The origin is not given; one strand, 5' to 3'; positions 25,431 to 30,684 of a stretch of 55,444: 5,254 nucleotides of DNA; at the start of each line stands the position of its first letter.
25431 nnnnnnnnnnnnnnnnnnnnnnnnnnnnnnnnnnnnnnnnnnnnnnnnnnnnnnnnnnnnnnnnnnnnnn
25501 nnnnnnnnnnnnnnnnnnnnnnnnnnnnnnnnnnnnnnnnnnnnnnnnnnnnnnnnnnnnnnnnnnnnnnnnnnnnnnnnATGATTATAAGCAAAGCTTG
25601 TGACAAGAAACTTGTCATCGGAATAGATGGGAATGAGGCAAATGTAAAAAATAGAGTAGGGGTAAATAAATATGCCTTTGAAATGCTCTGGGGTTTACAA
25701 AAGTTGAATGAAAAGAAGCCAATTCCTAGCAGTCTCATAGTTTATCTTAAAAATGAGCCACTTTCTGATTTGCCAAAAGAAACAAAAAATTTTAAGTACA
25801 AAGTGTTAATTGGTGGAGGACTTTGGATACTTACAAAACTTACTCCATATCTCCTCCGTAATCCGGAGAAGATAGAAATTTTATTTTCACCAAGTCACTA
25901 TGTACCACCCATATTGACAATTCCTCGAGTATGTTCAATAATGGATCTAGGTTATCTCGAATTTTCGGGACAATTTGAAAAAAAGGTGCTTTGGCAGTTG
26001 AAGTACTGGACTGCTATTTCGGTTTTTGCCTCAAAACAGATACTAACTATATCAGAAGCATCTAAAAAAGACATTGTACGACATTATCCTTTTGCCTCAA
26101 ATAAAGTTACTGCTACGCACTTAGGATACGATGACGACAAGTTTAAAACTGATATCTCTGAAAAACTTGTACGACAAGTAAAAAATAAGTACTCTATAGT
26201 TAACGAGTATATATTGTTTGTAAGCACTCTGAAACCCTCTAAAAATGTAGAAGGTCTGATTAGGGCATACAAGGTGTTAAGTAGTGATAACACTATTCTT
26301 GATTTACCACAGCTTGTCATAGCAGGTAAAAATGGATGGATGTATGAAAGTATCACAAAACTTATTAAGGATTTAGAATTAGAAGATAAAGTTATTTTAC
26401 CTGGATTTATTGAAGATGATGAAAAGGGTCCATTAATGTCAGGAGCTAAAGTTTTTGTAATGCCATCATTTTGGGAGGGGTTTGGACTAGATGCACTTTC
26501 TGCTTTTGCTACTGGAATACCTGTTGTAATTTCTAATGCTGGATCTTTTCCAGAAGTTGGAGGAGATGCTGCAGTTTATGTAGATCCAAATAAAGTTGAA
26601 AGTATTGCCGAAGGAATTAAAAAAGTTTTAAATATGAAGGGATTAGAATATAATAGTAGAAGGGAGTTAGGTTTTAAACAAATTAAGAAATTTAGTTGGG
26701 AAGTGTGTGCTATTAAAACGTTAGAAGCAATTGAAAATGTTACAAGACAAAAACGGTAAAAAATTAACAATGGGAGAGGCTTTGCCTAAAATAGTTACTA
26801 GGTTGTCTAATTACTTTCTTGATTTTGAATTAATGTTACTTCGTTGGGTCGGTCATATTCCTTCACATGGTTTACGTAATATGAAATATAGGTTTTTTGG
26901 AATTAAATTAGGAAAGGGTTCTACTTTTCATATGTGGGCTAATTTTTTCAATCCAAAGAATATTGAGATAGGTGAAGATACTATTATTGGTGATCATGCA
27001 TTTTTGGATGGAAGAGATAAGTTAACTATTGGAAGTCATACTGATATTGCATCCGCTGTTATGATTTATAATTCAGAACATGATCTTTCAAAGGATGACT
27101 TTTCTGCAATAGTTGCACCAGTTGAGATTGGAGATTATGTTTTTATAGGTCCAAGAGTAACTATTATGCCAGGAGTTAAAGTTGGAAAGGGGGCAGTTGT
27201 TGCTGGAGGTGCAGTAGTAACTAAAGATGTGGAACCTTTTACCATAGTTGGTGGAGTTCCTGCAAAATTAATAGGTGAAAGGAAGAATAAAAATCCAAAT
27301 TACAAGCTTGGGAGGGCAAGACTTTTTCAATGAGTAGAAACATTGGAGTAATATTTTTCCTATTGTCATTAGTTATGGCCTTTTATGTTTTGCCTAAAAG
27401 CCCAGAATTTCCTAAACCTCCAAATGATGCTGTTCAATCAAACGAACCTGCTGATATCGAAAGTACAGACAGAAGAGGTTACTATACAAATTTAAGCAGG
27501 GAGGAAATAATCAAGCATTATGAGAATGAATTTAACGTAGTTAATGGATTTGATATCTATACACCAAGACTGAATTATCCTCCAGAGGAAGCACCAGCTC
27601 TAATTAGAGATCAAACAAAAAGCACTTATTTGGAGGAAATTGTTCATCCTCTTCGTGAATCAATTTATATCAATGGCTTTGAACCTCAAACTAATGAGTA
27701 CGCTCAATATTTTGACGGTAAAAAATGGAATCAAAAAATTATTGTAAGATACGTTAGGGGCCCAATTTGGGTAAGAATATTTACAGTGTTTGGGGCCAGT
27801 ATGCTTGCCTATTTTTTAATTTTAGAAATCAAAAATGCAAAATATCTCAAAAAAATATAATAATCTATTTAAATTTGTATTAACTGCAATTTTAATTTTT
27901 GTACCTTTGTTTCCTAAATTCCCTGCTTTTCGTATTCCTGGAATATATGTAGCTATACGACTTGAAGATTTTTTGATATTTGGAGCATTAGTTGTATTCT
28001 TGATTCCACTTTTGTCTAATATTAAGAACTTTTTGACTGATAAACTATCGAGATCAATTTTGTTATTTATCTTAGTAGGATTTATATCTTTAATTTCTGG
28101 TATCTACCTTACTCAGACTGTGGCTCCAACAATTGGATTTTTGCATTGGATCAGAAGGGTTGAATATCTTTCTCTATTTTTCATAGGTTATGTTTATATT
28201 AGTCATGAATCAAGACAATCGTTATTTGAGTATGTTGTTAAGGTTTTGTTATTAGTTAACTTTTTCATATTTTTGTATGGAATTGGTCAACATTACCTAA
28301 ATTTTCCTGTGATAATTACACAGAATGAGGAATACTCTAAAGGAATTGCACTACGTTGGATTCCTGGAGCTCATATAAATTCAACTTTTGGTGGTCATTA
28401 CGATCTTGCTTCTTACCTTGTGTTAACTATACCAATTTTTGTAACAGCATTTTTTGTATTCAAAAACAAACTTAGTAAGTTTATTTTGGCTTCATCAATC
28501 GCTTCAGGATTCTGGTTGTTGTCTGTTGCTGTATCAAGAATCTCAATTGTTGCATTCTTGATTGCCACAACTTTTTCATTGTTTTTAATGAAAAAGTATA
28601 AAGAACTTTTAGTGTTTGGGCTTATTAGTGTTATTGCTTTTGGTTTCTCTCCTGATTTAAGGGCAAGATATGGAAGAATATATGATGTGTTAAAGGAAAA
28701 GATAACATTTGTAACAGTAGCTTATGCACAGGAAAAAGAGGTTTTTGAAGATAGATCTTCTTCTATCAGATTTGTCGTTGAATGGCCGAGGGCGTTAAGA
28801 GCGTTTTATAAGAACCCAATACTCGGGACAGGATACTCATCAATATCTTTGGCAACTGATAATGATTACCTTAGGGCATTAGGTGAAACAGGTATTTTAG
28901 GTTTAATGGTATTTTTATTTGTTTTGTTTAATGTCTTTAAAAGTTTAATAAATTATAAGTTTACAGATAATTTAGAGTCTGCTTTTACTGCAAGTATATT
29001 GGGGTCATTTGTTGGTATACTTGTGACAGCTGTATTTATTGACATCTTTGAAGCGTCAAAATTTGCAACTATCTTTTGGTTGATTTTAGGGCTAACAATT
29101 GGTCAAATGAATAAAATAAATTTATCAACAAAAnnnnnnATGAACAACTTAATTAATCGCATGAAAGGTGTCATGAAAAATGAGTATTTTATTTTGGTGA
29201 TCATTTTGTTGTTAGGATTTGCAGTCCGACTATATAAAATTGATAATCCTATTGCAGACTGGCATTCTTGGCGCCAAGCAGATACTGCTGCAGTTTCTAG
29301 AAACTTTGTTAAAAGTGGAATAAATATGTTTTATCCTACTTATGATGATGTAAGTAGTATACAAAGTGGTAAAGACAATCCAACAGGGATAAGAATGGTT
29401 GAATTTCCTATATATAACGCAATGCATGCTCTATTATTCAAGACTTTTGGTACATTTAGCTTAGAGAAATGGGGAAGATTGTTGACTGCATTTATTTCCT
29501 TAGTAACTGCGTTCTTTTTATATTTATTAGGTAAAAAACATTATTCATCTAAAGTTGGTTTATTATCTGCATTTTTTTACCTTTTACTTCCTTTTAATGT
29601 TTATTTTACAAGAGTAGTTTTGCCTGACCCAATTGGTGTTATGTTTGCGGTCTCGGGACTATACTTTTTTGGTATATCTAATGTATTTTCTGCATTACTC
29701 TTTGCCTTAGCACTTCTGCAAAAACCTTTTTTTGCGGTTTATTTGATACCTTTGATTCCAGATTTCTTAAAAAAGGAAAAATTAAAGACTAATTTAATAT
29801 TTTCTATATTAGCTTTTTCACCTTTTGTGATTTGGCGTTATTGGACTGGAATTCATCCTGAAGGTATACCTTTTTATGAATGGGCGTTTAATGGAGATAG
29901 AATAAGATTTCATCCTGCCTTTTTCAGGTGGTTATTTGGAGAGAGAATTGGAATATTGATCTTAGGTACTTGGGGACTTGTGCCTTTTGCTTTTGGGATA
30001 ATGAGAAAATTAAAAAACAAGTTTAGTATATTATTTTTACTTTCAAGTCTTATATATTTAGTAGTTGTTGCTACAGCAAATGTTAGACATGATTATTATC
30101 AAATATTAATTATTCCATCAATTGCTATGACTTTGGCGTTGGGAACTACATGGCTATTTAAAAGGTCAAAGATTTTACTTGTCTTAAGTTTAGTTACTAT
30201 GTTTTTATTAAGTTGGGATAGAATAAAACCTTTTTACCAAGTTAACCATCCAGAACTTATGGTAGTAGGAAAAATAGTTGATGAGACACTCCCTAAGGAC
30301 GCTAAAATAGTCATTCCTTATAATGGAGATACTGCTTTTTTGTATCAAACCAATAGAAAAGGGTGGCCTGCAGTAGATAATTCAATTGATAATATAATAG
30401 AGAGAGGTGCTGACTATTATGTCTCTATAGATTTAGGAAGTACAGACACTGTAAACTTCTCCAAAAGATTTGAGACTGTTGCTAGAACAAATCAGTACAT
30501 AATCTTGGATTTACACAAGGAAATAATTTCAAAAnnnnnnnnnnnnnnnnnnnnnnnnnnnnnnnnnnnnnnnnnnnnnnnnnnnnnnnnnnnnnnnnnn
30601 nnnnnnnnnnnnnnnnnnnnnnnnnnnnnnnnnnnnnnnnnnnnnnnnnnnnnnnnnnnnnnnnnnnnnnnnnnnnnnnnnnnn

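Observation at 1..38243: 38-kb co-directional glycan-assembly super-locus with about nine GT-C-type membrane glycosyltransferase paralogs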

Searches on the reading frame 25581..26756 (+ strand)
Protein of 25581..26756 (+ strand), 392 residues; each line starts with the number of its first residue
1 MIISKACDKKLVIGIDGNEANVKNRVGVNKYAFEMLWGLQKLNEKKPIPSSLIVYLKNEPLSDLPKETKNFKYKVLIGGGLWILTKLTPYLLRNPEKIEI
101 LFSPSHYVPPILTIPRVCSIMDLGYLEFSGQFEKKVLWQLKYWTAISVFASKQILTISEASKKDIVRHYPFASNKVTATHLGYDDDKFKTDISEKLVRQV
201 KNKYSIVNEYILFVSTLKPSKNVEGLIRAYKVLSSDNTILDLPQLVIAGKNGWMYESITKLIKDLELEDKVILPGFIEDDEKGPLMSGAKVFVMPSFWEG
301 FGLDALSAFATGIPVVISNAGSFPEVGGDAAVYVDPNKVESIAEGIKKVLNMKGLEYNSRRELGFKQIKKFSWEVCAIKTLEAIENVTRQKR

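Call 5: search_protein_families(library=pfam, proteins=[window:25581-26756:+], max_evalue=0.01)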
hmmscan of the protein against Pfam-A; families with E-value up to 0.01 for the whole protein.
window:25581-26756:+ (392 aa): 5 families
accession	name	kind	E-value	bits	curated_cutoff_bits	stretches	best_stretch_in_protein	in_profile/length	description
PF00534.26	Glycos_transf_1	-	8.4e-32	110.5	26.4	1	209-358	16-160/172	Glycosyl transferases group 1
PF13692.12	Glyco_trans_1_4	-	6.6e-25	88.5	27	1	210-351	3-141/142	Glycosyl transferases group 1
PF20706.3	GT4-conflict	-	3.2e-10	40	26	1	218-319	209-312/385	Family 4 Glycosyltransferase in conflict systems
PF13439.12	Glyco_transf_4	-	0.0017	18.8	28.5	1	114-186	97-169/170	Glycosyltransferase Family 4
PF00982.27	Glyco_transf_20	-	0.0021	17.3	32.5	0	328-374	415-464/473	Glycosyltransferase family 20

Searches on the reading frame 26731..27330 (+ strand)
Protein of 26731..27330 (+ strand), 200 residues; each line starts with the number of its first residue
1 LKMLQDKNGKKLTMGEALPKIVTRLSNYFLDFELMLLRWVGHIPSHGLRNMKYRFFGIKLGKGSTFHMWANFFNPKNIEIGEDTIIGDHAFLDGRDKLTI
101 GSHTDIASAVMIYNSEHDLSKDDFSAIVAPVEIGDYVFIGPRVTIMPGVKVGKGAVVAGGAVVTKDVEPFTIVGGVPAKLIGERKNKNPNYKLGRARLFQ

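Call 5: search_protein_families(library=pfam, proteins=[window:26731-27330:+], max_evalue=0.01)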
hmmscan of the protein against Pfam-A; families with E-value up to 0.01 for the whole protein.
window:26731-27330:+ (200 aa): 3 families
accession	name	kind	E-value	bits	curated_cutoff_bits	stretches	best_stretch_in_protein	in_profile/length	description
PF00132.30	Hexapep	-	1.5e-14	53.4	27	1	131-165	2-36/36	Bacterial transferase hexapeptide (six repeats)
PF14602.12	Hexapep_2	-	3.2e-09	36.8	27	1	130-165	1-34/34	Hexapeptide repeat of succinyl-transferase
PF25084.1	LbH_EIF2B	-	0.0052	17.2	54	0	77-167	21-103/105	EIF2B subunit epsilon LbH domain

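Call 49: search_protein_families(library=ncbifam, proteins=[window:26731-27330:+], max_evalue=0.00001)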
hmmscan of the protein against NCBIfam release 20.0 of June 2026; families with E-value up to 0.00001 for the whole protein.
window:26731-27330:+ (200 aa): 34 families (the best 25 are shown)
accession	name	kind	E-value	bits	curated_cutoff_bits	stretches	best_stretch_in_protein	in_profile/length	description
NF007797.0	PRK10502.1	subfamily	8.3e-29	100.5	192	1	43-187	38-182/183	WcaF family extracellular polysaccharide biosynthesis acetyltransferase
TIGR03532.1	DapD_Ac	equivalog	7.5e-20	71.5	231.75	1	78-188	117-218/231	2,3,4,5-tetrahydropyridine-2,6-dicarboxylate N-acetyltransferase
NF058585.1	HptprglPActTf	PfamEq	2.7e-19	69.4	300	1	128-188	104-164/172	heptaprenylglyceryl phosphate O-acetyltransferase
TIGR03308.1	phn_thr-fam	hypoth_equivalog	3.9e-19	69.3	201.65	1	130-186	108-164/204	phosphonate metabolim protein, transferase hexapeptide repeat family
NF038307.1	EPS_acetyl_HpsU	equivalog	4.6e-19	68.7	305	1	45-179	39-173/178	hormogonium polysaccharide biosynthesis acetyltransferase HpsU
NF000311.1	Vat_ABCDEFH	equivalog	3.8e-18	65.8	300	1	130-188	110-168/201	Vat family streptogramin A O-acetyltransferase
TIGR04008.1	WcaF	equivalog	2e-17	63.7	326.3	1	47-184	41-178/180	colanic acid biosynthesis acetyltransferase WcaF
NF007240.0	PRK09677.1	equivalog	7.7e-17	61.4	243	1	70-186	58-186/192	putative lipopolysaccharide biosynthesis O-acetyl transferase WbbJ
NF033468.1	stregram_VatI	exception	9.3e-17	61.5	415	1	131-185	113-167/208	streptogramin A O-acetyltransferase Vat(I)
NF007499.0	PRK10092.1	equivalog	9.3e-17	61.4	314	1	97-181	93-180/183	maltose O-acetyltransferase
NF000490.1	chloram_CatB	equivalog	1.5e-16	60.4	350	1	118-186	99-166/210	type B chloramphenicol O-acetyltransferase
NF000097.1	stregram_VatC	exception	5.4e-16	59.1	425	1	130-188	118-176/212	streptogramin A O-acetyltransferase Vat(C)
NF000101.1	stregram_VatA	exception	6.5e-16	58.6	450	1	129-184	117-172/219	streptogramin A O-acetyltransferase Vat(A)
NF000504.1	stregram_VatH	exception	3.1e-15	56.6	475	1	132-185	119-172/216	streptogramin A O-acetyltransferase Vat(H)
NF007076.0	PRK09527.1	equivalog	7.5e-15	54.9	347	1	60-191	70-192/203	galactoside O-acetyltransferase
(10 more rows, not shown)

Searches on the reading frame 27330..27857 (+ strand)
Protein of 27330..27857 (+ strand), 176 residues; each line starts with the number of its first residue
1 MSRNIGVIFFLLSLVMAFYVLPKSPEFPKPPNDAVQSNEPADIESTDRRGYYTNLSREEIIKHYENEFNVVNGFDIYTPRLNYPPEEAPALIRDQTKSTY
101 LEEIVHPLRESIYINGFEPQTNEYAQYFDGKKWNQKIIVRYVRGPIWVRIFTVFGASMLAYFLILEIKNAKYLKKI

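Call 5: search_protein_families(library=pfam, proteins=[window:27330-27857:+], max_evalue=0.01)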
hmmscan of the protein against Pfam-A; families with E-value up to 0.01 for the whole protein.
window:27330-27857:+ (176 aa): 0 families

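Call 10: search_protein_families(library=ncbifam, proteins=[window:27330-27857:+], max_evalue=0.1)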
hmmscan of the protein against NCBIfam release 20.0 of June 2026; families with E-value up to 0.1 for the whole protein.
window:27330-27857:+ (176 aa): 0 families

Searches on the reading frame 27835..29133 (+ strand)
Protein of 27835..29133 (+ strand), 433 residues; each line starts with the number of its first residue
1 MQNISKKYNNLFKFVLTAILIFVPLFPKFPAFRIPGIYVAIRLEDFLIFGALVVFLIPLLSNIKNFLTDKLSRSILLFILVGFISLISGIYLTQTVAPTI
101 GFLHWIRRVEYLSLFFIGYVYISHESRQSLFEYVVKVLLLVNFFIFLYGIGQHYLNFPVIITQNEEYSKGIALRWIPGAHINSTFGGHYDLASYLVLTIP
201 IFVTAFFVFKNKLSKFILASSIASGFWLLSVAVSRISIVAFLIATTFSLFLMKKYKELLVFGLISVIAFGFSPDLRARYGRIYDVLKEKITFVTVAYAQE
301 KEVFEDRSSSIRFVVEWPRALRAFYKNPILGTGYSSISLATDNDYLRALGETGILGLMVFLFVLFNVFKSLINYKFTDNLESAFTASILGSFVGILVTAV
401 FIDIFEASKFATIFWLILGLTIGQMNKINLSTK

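Call 5: search_protein_families(library=pfam, proteins=[window:27835-29133:+], max_evalue=0.01)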
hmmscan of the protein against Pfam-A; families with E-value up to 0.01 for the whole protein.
window:27835-29133:+ (433 aa): 1 family
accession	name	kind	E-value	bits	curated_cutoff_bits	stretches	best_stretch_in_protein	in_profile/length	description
PF04932.20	Wzy_C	-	2.1e-12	47.5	31.7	1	226-361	7-149/149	O-Antigen ligase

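Call 50: search_protein_families(library=ncbifam, proteins=[window:27835-29133:+], max_evalue=0.00001)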
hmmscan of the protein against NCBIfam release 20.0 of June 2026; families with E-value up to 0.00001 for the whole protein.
window:27835-29133:+ (433 aa): 1 family
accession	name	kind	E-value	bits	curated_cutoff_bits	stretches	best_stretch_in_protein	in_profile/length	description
TIGR00947.1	2A73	equivalog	7.2e-07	28.5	366.4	0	49-254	48-237/425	IctB family putative bicarbonate transporter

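Call 71: search_solved_structures(query=window:27835-29133:+, max_evalue=1)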
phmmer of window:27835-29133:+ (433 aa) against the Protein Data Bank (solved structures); distinct sequences matched with E-value up to 1: 0.

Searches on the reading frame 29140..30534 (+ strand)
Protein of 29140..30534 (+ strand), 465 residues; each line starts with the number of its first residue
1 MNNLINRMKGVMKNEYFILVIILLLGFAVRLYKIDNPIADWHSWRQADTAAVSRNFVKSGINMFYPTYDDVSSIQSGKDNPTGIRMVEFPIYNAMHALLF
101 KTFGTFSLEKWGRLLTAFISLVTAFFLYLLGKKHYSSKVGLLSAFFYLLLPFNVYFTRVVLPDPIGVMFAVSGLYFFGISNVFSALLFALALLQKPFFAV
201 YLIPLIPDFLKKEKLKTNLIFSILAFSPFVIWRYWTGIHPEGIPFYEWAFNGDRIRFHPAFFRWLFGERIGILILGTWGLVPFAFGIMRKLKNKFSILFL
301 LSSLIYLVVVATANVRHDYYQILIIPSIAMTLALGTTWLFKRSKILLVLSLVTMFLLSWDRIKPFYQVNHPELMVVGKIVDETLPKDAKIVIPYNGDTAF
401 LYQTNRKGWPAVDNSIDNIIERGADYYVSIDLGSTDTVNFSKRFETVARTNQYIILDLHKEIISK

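Call 3: search_protein_families(library=pfam, proteins=[window:29140-30534:+], max_evalue=0.01)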
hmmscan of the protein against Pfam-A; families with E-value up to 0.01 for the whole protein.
window:29140-30534:+ (465 aa): 2 families
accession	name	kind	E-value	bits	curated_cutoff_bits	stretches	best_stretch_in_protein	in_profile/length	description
PF13231.12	PMT_2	-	4.6e-09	37.1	26.1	1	90-232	4-160/160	Dolichyl-phosphate-mannose-protein mannosyltransferase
PF02366.24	PMT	-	0.0039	17.2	22.7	1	110-177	83-151/245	Dolichyl-phosphate-mannose-protein mannosyltransferase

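Call 10: search_protein_families(library=ncbifam, proteins=[window:29140-30534:+], max_evalue=0.1)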
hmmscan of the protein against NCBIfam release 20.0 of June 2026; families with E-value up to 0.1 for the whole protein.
window:29140-30534:+ (465 aa): 0 families

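Call 58: search_solved_structures(query=window:29140-30534:+, max_evalue=1)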
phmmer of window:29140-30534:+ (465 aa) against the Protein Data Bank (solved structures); distinct sequences matched with E-value up to 1: 2.
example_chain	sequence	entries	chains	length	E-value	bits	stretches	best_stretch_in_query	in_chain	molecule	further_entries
7fig_R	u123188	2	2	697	0.012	17.8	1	264-379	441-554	Lutropin-choriogonadotropic hormone receptor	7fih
7fii_R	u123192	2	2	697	0.012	17.8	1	264-379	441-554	Lutropin-choriogonadotropic hormone receptor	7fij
